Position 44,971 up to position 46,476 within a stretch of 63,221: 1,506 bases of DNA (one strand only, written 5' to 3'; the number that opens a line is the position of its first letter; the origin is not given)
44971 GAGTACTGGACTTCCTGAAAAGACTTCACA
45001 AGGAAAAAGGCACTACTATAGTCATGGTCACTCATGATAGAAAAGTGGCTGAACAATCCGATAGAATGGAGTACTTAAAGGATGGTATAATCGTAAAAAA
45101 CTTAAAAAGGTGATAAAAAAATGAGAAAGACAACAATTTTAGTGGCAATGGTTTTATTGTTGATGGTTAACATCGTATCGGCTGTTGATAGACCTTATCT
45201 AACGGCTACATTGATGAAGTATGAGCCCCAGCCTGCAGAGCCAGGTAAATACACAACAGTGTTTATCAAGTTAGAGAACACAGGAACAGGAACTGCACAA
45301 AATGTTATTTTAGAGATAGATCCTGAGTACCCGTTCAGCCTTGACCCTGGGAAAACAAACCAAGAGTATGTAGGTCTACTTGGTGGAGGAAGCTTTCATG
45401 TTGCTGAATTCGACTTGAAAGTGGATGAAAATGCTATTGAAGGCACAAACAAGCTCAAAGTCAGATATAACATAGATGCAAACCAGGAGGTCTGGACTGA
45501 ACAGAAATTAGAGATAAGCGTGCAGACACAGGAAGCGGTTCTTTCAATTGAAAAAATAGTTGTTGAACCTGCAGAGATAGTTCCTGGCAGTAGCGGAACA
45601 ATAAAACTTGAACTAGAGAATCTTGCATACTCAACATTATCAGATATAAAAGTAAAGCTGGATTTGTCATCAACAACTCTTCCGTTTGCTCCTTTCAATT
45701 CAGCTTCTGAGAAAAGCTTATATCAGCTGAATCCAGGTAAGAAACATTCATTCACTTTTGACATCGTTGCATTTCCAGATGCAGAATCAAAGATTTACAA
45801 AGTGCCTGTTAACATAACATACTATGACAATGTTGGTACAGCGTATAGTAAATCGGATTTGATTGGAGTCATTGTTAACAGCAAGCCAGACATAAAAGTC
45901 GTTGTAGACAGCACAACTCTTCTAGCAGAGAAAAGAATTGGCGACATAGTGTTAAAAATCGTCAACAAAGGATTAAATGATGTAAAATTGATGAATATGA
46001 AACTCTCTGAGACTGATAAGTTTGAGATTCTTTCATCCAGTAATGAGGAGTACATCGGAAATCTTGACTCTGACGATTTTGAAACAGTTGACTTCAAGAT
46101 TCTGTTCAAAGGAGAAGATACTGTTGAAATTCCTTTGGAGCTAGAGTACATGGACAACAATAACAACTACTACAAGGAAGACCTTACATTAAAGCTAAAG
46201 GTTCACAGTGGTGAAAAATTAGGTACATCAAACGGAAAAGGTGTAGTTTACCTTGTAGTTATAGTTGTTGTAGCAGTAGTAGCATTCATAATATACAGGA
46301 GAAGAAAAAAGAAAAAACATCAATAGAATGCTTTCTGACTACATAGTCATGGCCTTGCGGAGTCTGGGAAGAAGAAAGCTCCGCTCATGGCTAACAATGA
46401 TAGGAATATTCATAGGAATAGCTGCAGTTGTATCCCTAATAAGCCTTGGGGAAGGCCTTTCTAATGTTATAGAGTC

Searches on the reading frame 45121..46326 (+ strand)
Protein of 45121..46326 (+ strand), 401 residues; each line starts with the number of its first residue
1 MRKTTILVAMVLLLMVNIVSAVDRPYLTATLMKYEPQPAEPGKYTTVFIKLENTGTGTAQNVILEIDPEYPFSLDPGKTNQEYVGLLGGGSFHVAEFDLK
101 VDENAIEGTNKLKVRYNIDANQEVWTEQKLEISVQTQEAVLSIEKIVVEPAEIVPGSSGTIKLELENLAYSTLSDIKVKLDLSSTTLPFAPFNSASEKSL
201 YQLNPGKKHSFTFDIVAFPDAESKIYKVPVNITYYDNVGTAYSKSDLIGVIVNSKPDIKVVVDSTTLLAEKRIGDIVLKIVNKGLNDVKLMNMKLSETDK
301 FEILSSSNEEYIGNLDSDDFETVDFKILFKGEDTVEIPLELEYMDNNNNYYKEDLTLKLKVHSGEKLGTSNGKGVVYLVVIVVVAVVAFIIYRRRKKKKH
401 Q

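Call 13: search_protein_families(library=pfam, proteins=[window:45121-46326:+], max_evalue=0.0001)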
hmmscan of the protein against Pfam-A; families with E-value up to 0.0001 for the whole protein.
window:45121-46326:+ (401 aa): 1 family
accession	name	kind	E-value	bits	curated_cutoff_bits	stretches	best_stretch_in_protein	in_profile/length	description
PF07705.17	CARDB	-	1.4e-07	32.1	22.7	0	32-124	8-89/101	CARDB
